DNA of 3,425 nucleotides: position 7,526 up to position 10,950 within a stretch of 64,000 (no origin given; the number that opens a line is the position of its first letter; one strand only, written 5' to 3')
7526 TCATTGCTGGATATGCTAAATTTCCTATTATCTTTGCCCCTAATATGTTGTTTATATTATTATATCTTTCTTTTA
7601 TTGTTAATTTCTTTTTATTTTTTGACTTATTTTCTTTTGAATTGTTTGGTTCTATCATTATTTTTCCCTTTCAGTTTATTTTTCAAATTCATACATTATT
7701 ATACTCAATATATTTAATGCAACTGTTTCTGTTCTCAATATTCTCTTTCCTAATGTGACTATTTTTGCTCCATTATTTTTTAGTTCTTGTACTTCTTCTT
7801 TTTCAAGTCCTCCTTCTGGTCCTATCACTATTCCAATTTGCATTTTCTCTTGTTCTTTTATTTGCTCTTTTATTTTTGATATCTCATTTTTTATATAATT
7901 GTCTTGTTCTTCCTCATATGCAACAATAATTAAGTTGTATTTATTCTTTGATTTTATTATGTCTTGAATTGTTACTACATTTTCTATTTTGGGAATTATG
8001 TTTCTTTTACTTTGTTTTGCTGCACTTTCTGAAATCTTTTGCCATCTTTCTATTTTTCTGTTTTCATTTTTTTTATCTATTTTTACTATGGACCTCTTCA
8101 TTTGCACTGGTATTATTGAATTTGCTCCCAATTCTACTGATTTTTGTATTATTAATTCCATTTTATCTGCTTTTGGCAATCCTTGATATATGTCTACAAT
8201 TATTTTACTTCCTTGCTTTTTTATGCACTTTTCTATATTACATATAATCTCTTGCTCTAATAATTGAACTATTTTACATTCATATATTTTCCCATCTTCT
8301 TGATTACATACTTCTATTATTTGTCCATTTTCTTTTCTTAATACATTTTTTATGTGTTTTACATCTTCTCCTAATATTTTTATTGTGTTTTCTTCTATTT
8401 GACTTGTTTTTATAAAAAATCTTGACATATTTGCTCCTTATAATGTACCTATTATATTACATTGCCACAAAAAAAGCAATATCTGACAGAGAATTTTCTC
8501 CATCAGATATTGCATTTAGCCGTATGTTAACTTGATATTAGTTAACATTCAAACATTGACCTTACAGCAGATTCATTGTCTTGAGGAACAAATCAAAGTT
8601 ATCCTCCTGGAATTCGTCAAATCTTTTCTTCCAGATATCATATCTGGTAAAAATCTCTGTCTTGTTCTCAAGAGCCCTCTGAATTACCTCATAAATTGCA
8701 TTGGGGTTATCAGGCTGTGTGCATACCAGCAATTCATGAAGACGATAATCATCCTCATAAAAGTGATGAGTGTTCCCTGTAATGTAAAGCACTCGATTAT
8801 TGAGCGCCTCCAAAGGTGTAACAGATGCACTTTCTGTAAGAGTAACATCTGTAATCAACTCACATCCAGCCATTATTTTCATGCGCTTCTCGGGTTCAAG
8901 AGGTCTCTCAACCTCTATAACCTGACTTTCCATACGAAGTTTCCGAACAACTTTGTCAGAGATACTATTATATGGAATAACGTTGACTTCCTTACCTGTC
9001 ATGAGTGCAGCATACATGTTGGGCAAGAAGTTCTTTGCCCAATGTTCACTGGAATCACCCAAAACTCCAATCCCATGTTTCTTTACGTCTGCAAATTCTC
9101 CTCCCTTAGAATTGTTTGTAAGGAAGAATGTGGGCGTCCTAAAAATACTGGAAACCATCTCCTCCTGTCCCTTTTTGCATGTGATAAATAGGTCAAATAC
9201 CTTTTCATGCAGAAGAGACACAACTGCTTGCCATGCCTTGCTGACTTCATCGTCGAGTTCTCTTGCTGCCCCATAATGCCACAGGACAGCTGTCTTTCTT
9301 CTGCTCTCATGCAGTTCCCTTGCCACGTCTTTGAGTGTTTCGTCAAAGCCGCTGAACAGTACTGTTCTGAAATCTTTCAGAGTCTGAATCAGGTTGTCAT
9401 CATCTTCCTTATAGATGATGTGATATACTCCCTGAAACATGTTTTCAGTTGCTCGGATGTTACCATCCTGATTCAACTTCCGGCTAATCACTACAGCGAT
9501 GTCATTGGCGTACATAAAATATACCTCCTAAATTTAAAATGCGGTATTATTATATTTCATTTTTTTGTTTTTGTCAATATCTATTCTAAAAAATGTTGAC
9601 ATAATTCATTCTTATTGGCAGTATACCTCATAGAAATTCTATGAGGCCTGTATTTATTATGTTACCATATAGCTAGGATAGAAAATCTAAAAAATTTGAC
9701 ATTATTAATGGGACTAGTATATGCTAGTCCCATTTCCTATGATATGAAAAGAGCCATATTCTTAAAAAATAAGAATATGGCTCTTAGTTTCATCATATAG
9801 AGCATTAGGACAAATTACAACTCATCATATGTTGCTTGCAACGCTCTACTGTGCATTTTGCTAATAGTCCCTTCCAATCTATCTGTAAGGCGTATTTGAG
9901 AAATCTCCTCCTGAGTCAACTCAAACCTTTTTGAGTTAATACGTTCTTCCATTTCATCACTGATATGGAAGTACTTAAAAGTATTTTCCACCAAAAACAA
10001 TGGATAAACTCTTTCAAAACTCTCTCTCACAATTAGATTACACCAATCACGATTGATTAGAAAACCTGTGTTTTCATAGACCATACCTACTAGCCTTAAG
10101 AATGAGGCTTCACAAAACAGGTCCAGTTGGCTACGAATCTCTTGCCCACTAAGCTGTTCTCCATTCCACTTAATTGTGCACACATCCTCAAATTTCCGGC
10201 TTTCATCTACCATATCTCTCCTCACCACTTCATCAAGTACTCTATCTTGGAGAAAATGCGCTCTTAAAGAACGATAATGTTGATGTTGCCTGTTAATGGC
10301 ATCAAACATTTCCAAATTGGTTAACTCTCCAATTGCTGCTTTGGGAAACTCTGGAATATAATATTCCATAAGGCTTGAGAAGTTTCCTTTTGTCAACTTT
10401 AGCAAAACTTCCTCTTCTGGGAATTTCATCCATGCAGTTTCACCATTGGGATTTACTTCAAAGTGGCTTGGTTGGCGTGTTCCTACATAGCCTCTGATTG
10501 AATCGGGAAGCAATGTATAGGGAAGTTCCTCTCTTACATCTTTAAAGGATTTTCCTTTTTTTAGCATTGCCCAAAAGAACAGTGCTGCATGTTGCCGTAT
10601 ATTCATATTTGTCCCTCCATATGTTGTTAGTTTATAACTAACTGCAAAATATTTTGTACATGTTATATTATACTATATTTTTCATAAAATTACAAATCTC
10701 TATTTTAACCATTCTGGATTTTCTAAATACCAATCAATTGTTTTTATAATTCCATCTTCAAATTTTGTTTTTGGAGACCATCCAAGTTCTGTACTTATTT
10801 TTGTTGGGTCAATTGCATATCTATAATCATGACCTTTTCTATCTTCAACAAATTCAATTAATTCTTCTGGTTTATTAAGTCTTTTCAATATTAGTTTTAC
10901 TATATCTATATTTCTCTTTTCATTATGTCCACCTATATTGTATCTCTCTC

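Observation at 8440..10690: Compositionally foreign two-gene island with consensus promoter and triple terminators, inserted between rsmE and the rfb operon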

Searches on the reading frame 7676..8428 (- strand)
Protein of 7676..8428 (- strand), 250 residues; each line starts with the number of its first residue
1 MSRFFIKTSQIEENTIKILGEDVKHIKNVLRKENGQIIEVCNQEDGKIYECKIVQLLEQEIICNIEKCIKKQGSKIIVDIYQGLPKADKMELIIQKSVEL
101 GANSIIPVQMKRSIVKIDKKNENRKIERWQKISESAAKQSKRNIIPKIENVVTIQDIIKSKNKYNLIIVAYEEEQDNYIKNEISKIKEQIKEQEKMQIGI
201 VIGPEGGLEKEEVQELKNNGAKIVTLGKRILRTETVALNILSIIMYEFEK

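Call 22: find_related_loci(query=window:7676-8428:-, collection=genome_contigs, flank=10000)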
Query window:7676-8428:- (250 aa) in genome_contigs; peptide patterns used: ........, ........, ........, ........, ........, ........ (x = any residue, [..] = any of these).
581 stretches matched a pattern; 425 encode a relative of the query (tblastn E <= 1e-3); the best 80 are kept; 80 distinct loci.
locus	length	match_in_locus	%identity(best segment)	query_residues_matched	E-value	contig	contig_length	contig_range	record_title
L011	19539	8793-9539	67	1-249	1e-107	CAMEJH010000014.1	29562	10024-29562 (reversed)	MAG: uncultured Clostridium sp. isolate SRR15057922_bin.21_metaWRAP_v1.3_MAG genome assembly, contig: ERZ10407413.611, w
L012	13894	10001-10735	63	1-249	8e-97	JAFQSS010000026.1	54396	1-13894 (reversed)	MAG: Clostridia bacterium isolate RGIG2116 Goat_Colon-4__c559212, whole genome shotgun sequence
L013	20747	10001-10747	63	1-249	4e-96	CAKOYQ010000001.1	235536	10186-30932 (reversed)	MAG: uncultured Clostridia bacterium isolate REFINED_METABAT215_TOP10_CONTIGS_1500_ASSEMBLY_K77_MERGED__Hadza_MoBio_hadz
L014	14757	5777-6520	62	1-248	6e-96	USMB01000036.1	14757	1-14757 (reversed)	uncultured Clostridium sp. isolate UMGS1852 genome assembly, contig: NODE_2581_length_14757_cov_6.522922, whole genome s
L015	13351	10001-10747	61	1-249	5e-96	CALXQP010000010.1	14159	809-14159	MAG: uncultured Clostridia bacterium isolate E14__bin256 genome assembly, contig: E14__k127_4742045, whole genome shotgu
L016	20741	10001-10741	65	1-249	7e-96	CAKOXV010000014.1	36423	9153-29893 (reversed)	MAG: uncultured Clostridia bacterium isolate REFINED_METABAT215_TOP10_CONTIGS_1500_ASSEMBLY_K77_MERGED__Hadza_MoBio_hadz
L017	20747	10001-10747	63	1-249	1e-94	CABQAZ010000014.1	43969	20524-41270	MAG TPA_asm: uncultured Clostridium sp. isolate MGYG-HGUT-00421 genome assembly, contig: GUT_GENOME009639_14, whole geno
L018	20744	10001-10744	60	1-248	6e-93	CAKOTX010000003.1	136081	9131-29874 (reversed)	MAG: uncultured Clostridia bacterium isolate REFINED_METABAT215_TOP10_CONTIGS_1500_ASSEMBLY_K77_MERGED__Hadza_MoBio_hadz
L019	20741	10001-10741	62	1-249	3e-92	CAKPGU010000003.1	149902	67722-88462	MAG: uncultured Clostridia bacterium isolate REFINED_METABAT215_TOP10_CONTIGS_1500_ASSEMBLY_K77_MERGED__Hadza_MoBio_hadz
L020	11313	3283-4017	60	1-250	4e-92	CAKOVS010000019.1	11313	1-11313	MAG: uncultured Clostridia bacterium isolate REFINED_METABAT215_TOP10_CONTIGS_1500_ASSEMBLY_K77_MERGED__Hadza_MoBio_C-RE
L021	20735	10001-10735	59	1-250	1e-91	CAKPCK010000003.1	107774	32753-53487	MAG: uncultured Clostridia bacterium isolate REFINED_METABAT215_TOP10_CONTIGS_1500_ASSEMBLY_K77_MERGED__Hadza_MoBio_hadz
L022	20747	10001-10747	60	1-249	7e-92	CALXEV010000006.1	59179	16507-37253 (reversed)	MAG: uncultured Clostridia bacterium isolate BRZ_CS__bin115 genome assembly, contig: BRZ_CS__NODE_893_length_59179_cov_9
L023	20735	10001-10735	62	1-249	1e-91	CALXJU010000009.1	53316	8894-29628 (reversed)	MAG: uncultured Clostridia bacterium isolate BRZ_EF__bin101 genome assembly, contig: BRZ_EF__NODE_929_length_53316_cov_1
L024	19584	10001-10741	61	1-249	1e-91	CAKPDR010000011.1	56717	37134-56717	MAG: uncultured Clostridia bacterium isolate REFINED_METABAT215_SUBJECT_CONTIGS_1500_ASSEMBLY_K77_MERGED__Pilot_MoBio_Fi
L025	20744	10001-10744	63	1-249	3e-91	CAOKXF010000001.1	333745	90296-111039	MAG TPA_asm: uncultured Clostridium sp. isolate SRR15730553_bin.32_metawrap_v1.3_MAG genome assembly, contig: NODE.15_le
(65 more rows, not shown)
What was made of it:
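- Tried and rejected: The genome scan's best match was 67% identical (call 22).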

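Call 67: find_related_loci(query=window:7676-8428:-, collection=metagenome_contigs, flank=6000)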
Query window:7676-8428:- (250 aa) in metagenome_contigs; peptide patterns used: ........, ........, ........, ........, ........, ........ (x = any residue, [..] = any of these).
600 stretches matched a pattern (row limit reached: there are more); 351 encode a relative of the query (tblastn E <= 1e-3); the best 80 are kept; 80 distinct loci.
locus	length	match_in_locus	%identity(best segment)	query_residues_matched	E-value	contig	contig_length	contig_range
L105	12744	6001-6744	62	1-248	6e-96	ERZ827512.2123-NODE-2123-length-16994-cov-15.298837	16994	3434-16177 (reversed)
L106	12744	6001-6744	62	1-248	4e-96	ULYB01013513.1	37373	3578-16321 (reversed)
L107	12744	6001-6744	62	1-248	4e-96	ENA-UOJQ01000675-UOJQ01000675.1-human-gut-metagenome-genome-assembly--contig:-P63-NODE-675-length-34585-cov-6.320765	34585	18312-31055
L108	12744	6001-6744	62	1-248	4e-96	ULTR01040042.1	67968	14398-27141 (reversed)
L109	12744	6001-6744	62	1-248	8e-96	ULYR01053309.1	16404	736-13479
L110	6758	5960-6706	63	1-249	1e-95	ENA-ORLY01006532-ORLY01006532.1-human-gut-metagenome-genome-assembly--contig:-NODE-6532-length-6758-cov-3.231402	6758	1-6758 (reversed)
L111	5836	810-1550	61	1-249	8e-92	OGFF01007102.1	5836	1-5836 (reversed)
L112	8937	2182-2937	58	1-249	5e-89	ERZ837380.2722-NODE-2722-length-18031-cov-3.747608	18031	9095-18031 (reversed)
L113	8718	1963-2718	58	1-249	5e-89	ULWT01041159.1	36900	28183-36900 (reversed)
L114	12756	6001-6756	57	1-249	5e-89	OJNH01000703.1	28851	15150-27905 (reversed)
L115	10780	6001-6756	58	1-249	7e-89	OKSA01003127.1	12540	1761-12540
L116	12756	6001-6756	58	1-249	9e-89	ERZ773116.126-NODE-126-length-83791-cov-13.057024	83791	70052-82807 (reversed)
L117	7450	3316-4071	57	1-249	2e-88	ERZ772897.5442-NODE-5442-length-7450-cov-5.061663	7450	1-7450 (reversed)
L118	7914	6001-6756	57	1-249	2e-88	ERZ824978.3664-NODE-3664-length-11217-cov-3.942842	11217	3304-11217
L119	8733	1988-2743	57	1-249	3e-88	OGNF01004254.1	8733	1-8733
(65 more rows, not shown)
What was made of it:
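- Tried and rejected: The best match was 63% identical (call 67).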

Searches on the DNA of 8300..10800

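Call 62: search_rna_families(source=window, start=8300, end=10800, threshold=evalue, max_evalue=1)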
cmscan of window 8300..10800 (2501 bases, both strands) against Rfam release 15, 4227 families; matches with E-value up to 1: 1.
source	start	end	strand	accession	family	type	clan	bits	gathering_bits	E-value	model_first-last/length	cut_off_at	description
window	9741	9785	-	RF04343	Plastid-psbA-2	Cis-reg;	CL00153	26.3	55.8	0.038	1-60/60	no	Plastid-psbA-2 3UTR RNA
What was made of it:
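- Tried and rejected: Rfam on the islet gave only a sub-threshold chance hit, at 26 bits against a gathering score of 55.8 (call 62).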
